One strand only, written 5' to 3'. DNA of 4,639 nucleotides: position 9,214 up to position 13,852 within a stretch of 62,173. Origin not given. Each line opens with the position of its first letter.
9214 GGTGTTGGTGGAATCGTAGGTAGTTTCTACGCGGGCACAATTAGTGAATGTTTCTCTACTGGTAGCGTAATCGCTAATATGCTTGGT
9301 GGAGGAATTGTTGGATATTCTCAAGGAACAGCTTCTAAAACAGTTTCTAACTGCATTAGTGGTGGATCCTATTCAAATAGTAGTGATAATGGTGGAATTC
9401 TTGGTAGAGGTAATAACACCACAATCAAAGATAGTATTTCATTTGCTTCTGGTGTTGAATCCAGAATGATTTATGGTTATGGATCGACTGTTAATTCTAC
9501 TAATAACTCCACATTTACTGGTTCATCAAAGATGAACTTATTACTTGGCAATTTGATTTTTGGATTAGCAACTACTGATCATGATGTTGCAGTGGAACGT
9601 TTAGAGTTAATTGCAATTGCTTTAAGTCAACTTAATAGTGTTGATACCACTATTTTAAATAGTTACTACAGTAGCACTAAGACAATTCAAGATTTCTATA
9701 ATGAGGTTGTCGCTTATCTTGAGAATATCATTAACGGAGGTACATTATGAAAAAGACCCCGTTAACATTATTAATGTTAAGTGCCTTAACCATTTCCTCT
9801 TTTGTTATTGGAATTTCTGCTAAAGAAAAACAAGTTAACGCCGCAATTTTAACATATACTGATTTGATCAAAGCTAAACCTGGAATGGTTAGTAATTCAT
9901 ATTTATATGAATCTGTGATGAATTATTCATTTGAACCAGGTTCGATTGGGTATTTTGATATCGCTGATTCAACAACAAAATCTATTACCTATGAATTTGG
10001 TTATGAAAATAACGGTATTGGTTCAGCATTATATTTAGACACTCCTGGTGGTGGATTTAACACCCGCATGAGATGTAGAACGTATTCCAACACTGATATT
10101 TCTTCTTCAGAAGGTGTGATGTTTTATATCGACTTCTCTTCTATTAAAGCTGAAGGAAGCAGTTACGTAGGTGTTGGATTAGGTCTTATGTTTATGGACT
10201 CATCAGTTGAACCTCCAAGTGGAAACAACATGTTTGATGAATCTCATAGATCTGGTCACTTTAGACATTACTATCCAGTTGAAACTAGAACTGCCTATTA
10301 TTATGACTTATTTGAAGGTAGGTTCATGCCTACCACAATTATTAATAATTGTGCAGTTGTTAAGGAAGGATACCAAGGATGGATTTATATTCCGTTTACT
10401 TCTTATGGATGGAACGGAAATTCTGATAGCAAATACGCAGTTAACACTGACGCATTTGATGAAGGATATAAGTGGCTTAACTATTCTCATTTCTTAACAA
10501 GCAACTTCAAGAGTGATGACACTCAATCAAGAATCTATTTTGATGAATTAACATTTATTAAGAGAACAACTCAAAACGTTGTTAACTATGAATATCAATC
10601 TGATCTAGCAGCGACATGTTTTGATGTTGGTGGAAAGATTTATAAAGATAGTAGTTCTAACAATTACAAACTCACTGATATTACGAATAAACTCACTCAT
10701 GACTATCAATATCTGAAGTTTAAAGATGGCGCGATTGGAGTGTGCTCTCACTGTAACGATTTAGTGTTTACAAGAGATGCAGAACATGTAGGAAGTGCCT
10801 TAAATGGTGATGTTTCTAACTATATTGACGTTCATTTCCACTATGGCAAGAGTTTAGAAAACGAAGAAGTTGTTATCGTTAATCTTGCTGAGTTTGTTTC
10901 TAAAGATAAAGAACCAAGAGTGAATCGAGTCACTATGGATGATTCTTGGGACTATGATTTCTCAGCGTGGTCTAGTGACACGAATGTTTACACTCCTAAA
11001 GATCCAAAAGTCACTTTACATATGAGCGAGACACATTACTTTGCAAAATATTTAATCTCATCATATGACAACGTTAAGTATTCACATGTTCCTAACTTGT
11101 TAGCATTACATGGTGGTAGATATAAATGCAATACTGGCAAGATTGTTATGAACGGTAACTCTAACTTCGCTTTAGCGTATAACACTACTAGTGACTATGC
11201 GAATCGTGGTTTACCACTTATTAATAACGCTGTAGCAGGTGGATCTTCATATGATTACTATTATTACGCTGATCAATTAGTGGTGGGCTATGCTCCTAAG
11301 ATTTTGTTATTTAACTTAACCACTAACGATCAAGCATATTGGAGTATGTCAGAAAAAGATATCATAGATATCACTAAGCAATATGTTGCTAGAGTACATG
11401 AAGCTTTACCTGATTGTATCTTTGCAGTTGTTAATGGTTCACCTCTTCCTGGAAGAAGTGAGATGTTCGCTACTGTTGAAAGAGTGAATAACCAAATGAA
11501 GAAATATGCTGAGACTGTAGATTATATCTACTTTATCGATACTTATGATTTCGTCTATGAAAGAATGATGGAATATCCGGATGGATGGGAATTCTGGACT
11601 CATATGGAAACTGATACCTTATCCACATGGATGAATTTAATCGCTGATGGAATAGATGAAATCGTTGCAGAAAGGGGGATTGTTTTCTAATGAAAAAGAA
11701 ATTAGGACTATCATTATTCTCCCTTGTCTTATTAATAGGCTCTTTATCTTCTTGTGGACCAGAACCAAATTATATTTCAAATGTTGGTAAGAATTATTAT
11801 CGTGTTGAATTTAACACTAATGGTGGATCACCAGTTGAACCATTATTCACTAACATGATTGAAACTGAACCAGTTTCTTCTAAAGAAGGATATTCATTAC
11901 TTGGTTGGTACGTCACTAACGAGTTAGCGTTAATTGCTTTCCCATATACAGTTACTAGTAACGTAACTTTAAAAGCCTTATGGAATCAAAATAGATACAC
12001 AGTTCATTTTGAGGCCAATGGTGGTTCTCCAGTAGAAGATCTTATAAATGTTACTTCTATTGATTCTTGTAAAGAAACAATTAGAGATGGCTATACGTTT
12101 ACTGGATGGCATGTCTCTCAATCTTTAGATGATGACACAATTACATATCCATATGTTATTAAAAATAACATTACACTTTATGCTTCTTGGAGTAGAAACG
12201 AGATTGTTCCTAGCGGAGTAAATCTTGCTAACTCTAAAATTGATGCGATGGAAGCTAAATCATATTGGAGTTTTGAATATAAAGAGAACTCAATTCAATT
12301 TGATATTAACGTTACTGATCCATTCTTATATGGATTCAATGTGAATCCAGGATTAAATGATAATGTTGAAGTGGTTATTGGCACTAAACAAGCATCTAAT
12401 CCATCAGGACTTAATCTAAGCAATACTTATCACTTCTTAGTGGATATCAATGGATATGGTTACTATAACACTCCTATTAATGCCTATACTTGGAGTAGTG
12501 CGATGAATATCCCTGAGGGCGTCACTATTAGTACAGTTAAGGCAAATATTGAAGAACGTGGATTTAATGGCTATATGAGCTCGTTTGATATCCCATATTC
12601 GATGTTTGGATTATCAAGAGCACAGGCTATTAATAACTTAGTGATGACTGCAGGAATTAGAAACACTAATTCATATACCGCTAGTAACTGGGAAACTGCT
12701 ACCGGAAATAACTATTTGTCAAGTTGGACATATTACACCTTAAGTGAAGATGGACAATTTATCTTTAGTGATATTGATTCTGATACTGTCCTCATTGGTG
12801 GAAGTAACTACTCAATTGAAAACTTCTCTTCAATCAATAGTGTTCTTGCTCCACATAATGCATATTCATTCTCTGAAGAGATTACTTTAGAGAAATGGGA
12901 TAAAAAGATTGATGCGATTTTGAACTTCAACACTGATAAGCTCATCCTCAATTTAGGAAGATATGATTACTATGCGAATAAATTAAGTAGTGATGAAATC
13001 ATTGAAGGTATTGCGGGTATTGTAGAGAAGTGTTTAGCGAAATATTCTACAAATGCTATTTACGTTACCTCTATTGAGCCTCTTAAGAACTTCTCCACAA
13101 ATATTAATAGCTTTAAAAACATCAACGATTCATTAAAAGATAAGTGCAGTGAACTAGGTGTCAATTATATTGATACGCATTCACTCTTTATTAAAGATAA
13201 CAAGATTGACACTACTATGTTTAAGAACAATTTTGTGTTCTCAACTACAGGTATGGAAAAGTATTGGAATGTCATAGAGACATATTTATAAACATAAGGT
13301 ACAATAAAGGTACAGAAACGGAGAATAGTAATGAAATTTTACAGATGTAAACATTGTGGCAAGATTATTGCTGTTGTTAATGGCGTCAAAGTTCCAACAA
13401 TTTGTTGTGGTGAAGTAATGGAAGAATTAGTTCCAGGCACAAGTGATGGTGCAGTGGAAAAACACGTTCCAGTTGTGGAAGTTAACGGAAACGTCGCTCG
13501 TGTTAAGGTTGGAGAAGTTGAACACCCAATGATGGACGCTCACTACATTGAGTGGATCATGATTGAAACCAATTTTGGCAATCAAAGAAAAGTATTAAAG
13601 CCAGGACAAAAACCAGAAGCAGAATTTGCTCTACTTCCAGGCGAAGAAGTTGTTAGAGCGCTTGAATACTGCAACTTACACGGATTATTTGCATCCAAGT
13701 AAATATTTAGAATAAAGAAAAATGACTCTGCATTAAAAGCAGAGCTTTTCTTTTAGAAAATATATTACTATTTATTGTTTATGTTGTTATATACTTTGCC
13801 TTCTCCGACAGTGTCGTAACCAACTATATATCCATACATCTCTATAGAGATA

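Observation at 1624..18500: Two convergent operons each encode the same triad: an exported dehydroquinase-fold lipoprotein, GLUG-repeat surface protein(s) and SGNH/SASA esterase-like protein(s)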

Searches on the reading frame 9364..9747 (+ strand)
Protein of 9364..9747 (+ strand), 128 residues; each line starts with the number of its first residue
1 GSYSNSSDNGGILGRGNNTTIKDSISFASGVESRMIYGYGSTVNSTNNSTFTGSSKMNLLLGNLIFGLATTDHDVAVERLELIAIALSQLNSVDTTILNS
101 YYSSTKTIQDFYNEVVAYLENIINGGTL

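Call 76: search_protein_families(library=pfam, proteins=[window:9364-9747:+], max_evalue=1)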
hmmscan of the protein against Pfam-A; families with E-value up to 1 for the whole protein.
window:9364-9747:+ (128 aa): 1 family
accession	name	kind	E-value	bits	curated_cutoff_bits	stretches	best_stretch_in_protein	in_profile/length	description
PF15039.11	DUF4530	-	0.31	11.7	28.1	1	68-121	39-92/113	Domain of unknown function (DUF4530)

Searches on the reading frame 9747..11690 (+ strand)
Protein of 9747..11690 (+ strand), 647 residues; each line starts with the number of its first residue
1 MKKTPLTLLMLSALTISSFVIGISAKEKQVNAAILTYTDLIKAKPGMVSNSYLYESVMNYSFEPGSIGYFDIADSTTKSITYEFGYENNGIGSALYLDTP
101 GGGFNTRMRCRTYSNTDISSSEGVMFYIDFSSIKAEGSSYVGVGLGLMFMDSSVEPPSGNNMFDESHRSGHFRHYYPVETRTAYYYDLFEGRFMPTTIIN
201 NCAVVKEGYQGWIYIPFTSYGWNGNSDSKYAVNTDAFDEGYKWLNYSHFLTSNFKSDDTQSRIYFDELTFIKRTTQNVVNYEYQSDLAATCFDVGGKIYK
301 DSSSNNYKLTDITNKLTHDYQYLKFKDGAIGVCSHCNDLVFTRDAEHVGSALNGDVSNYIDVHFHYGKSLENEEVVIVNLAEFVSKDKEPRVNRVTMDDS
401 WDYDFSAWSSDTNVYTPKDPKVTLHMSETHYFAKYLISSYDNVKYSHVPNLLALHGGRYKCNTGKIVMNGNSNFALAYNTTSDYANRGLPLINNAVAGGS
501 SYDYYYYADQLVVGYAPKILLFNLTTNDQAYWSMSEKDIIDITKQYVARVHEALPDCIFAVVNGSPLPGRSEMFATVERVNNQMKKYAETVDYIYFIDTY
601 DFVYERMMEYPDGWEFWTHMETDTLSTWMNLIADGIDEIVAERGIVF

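Call 4: search_protein_families(library=pfam, proteins=[window:9747-11690:+], max_evalue=0.01)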
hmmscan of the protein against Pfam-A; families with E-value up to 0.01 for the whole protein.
window:9747-11690:+ (647 aa): 1 family
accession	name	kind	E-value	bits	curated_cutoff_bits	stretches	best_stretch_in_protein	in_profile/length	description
PF13472.12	Lipase_GDSL_2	-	2.5e-07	31.8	32.9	1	488-620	32-171/178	GDSL-like Lipase/Acylhydrolase family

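Call 5: search_protein_families(library=ncbifam, proteins=[window:9747-11690:+], max_evalue=0.01)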
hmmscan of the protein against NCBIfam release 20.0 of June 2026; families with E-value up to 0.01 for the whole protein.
window:9747-11690:+ (647 aa): 0 families

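Call 39: search_solved_structures(query=window:9747-11690:+, max_evalue=1, show_alignments=1)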
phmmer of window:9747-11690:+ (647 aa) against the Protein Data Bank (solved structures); distinct sequences matched with E-value up to 1: 1.
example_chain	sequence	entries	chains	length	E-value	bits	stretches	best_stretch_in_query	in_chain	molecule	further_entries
1xss_A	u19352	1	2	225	0.62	11.9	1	550-614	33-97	fluorescent protein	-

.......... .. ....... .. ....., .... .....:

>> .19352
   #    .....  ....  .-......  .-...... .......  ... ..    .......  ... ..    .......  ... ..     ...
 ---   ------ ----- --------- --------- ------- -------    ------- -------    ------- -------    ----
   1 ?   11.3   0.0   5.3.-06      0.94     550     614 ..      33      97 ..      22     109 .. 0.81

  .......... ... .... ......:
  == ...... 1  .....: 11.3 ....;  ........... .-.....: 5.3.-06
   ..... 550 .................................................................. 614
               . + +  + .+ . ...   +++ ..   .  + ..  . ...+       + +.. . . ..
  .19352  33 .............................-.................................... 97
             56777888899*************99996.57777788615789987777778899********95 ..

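Call 40: find_homologous_proteins(query=window:9747-11690:+)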
Query window:9747-11690:+ (647 aa): 15 proteins with E <= 0.001 among 6117 candidates.
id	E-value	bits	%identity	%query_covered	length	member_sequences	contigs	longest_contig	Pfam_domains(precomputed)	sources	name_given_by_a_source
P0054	0.0e+0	1498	100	100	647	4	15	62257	PF13472.13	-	-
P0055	7.5e-289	978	62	100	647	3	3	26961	PF13472.13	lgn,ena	-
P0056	1.3e-273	928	63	94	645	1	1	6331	PF13472.13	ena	-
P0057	1.3e-272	924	63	94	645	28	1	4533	PF13472.13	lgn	-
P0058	3.2e-269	913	59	100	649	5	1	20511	PF13472.13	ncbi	-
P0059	1.1e-265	902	60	100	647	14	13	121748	PF13472.13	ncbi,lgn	-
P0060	9.3e-258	875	57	100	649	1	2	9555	PF13472.13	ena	-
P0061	2.4e-255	867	57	100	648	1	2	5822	PF13472.13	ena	-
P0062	7.8e-255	866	60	97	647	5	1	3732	PF13472.13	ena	-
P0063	1.3e-253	862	56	100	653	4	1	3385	PF13472.13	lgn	-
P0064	1.3e-250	852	56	100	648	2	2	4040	PF13472.13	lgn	-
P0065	2.4e-247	841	55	100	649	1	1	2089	PF13472.13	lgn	-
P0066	3.7e-245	834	54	100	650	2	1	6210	PF13472.13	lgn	-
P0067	4.7e-245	833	55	99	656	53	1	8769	PF13472.13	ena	-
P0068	4.2e-187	642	47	100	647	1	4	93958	PF13472.13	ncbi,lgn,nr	ncbi:MAG: hypothetical protein BWX74_00465 [Tenericutes bacterium ADurb.Bin087]|nr:MAG: hypothetical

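Call 41: find_encoding_contigs(protein=P0068, flank=10000, max_places=1)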
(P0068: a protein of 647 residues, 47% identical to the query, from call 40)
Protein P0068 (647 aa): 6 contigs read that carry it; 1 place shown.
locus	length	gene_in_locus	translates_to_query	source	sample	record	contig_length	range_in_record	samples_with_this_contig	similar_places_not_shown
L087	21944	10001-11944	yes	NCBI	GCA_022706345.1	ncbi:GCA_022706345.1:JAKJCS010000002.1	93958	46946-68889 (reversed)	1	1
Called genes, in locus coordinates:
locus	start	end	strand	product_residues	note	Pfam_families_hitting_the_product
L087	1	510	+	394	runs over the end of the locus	PF13439:Glyco_transf_4, PF13579:Glyco_trans_4_4, PF00534:Glycos_transf_1, PF13692:Glyco_trans_1_4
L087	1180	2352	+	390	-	-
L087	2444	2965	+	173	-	PF00293:NUDIX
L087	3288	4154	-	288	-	PF02311:AraC_binding, PF12833:HTH_18, PF00165:HTH_AraC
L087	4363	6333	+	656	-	-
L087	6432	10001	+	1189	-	PF07581:Glug (faint)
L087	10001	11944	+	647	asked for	PF13472:Lipase_GDSL_2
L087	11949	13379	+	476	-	PF09479:Flg_new, PF13472:Lipase_GDSL_2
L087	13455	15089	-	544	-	-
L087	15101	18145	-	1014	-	PF00657:Lipase_GDSL (weak), PF13472:Lipase_GDSL_2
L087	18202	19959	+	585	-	PF02311:AraC_binding (faint), PF00165:HTH_AraC, PF12833:HTH_18, PF04616:Glyco_hydro_43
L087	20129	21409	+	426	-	PF13173:AAA_14, PF13635:DUF4143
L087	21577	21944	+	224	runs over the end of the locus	PF00657:Lipase_GDSL, PF13472:Lipase_GDSL_2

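Call 42: find_encoding_contigs(protein=P0059, flank=10000, max_places=1)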
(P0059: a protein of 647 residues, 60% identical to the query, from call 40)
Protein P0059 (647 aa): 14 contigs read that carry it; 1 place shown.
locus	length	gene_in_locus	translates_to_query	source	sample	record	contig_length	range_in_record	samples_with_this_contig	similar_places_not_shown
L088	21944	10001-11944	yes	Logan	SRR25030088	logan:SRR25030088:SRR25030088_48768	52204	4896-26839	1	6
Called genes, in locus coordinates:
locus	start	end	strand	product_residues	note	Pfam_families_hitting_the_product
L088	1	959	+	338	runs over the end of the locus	PF01073:3Beta_HSD, PF01370:Epimerase, PF02719:Polysacc_synt_2, PF04321:RmlD_sub_bind, PF16363:GDP_Man_Dehyd, PF07993:NAD_binding_4 (weak)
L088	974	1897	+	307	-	PF00561:Abhydrolase_1, PF12146:Hydrolase_4, PF12697:Abhydrolase_6 (weak), PF00326:Peptidase_S9 (faint)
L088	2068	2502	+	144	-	PF24585:YunG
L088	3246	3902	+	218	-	PF13151:DUF3990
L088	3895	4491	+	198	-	-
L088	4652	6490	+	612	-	-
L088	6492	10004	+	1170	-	-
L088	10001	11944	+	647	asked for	PF13472:Lipase_GDSL_2 (weak)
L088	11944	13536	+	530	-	PF09479:Flg_new (weak), PF13472:Lipase_GDSL_2 (weak)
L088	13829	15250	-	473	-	PF01554:MatE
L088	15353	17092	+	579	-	PF02837:Glyco_hydro_2_N, PF22666:Glyco_hydro_2_N2 (weak), PF00703:Glyco_hydro_2 (weak), PF02836:Glyco_hydro_2_C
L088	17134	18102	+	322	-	PF00356:LacI, PF00532:Peripla_BP_1, PF13407:Peripla_BP_4 (weak), PF13377:Peripla_BP_3 (weak)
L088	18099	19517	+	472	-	PF01547:SBP_bac_1, PF13416:SBP_bac_8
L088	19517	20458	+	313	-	PF00528:BPD_transp_1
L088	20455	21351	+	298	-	PF00528:BPD_transp_1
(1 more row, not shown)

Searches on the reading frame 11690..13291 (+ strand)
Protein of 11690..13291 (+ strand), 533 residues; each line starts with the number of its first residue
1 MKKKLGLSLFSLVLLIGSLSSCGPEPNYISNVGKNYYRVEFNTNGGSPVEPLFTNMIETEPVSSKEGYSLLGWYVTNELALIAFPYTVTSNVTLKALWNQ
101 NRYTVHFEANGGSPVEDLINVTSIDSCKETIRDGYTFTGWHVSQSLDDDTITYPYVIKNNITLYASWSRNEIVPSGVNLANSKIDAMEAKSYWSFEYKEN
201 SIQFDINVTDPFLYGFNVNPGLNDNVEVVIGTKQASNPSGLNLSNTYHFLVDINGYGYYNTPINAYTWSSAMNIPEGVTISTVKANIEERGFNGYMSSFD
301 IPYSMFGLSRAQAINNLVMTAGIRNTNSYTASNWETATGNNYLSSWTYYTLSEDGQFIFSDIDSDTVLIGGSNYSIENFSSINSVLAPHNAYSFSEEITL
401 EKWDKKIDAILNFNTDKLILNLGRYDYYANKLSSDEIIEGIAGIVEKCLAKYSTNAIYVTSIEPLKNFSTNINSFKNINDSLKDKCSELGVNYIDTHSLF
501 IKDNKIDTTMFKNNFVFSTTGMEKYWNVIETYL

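Call 4: search_protein_families(library=pfam, proteins=[window:11690-13291:+], max_evalue=0.01)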
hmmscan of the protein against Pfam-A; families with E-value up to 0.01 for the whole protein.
window:11690-13291:+ (533 aa): 3 families
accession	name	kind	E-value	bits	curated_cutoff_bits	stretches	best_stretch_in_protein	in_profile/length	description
PF09479.16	Flg_new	-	4.2e-19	68.9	27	2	103-165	1-64/65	Listeria-Bacteroides repeat domain (List_Bact_rpt)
PF13472.12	Lipase_GDSL_2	-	0.00055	20.9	32.9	1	392-509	39-162/178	GDSL-like Lipase/Acylhydrolase family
PF18998.6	Flg_new_2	-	0.0077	16.6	23.6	0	132-170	32-72/73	Divergent InlB B-repeat domain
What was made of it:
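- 11690..13291 (+): P5, a 533-aa lipoprotein. Domains: 2x Flg_new (nt 11792-12199), an unknown domain, and a degenerate SGNH-like domain (nt 12767-13288) that keeps Ser372 but has lost the block III Asn and the block V His. Flg_new 68.9 bits, GDSL_2 20.9 bits (call 4).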

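Call 5: search_protein_families(library=ncbifam, proteins=[window:11690-13291:+], max_evalue=0.01)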
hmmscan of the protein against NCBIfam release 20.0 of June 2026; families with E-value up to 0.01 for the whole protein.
window:11690-13291:+ (533 aa): 2 families
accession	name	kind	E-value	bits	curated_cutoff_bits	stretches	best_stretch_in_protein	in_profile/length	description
TIGR02543.1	List_Bact_rpt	repeat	2e-10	40.9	20.95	1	132-170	3-43/44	TIGR02543 family repeat protein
NF033188.1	internalin_H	exception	5.7e-08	31.8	1050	1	55-171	363-484/548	InlH/InlC2 family class 1 internalin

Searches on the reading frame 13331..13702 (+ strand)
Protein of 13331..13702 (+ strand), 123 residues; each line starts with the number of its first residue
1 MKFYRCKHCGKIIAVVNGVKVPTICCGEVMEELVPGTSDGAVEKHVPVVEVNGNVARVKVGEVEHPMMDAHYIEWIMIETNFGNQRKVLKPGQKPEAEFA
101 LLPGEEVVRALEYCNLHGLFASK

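Call 18: search_protein_families(library=pfam, proteins=[window:13331-13702:+], max_evalue=0.0001)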
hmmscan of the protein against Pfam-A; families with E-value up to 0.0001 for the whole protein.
window:13331-13702:+ (123 aa): 2 families
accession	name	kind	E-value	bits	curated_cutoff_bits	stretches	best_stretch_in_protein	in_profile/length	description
PF01880.24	Desulfoferrodox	-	1.4e-19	70.9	22.2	1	38-121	2-96/98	Desulfoferrodoxin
PF06397.17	Desulfoferrod_N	-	2.4e-06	27.5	23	1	2-32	5-35/36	Desulfoferrodoxin, N-terminal domain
